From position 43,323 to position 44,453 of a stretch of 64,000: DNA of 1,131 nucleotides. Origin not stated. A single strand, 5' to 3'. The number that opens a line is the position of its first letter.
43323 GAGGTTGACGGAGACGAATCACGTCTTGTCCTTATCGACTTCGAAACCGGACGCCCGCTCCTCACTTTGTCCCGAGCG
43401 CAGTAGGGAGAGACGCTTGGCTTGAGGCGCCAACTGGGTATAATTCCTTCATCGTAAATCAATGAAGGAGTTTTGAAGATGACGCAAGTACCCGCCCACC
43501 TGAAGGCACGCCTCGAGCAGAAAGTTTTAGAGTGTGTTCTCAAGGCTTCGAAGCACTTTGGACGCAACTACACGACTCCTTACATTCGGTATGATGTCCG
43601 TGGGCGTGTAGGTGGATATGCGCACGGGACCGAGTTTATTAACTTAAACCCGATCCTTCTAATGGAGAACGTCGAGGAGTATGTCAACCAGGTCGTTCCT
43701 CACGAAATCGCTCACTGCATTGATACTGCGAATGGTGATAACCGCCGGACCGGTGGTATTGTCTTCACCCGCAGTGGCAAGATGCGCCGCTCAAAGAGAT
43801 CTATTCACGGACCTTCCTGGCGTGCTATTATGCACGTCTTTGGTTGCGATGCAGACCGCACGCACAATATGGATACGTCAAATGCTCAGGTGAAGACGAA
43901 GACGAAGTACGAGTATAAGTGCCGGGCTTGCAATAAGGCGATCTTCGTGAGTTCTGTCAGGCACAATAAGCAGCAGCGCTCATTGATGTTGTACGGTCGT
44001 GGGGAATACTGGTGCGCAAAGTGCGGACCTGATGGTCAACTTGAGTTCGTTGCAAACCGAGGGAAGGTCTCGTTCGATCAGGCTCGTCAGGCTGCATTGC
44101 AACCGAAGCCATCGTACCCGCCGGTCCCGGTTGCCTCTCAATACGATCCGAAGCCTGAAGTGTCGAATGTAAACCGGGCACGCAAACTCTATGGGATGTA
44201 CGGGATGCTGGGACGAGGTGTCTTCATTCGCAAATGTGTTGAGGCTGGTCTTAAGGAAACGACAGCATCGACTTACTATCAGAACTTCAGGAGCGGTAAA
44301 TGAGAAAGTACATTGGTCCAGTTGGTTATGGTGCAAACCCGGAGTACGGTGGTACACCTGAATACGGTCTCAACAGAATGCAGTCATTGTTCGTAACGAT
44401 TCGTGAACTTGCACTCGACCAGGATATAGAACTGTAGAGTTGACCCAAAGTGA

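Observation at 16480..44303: One ~45-aa 'AGASTYY' helical module grafted onto the C-termini of six unrelated proteins (7 copies)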

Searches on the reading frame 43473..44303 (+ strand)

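Call 3: search_protein_families(library=pfam, proteins=[window:43473-44303:+], max_evalue=1)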
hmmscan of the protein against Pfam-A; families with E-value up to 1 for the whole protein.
window:43473-44303:+ (276 aa): 6 families
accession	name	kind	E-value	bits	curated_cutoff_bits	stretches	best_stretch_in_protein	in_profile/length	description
PF10263.15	SprT-like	-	1.4e-08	34.9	25.6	1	20-124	3-96/108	SprT-like family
PF17283.8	Zn_ribbon_SprT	-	0.039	14.4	28.1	1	144-186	1-32/38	SprT-like zinc ribbon domain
PF25722.1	CMV_UL34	-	0.083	13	27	1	103-196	60-152/233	Cytomegalovirus transcriptional regulator UL34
PF22779.3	OB_SHLD2_2nd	-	0.097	13.1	27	1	137-183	14-59/82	Shieldin complex subunit 2, second OB fold domain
PF09723.15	Zn_ribbon_8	-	0.24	11.9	34.4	1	146-155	4-13/41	Zinc ribbon domain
PF24485.1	zf-C2H2_DHX34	-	0.63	10.6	27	0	147-163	1-20/25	DHX34-like, C2H2-type zinc finger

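Call 4: search_protein_families(library=phrogs, proteins=[window:43473-44303:+], max_evalue=0.1)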
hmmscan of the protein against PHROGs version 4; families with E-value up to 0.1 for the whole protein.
window:43473-44303:+ (276 aa): 7 families
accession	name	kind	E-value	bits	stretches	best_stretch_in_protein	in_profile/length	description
phrog_10756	-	unknown function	8.2e-11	43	2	108-169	99-154/262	-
phrog_24857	-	unknown function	4.2e-09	37.7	2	34-86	29-81/171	-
phrog_3768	-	unknown function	0.0003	21.8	1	44-164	49-146/216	-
phrog_1006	-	unknown function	0.011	16.4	0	40-84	35-80/155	-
phrog_239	-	DNA, RNA and nucleotide metabolism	0.017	15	1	119-208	18-89/801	DNA primase/helicase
phrog_6445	-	unknown function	0.041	14.8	0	52-85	44-77/180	-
phrog_6361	-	unknown function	0.067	13.8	0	55-147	69-134/203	-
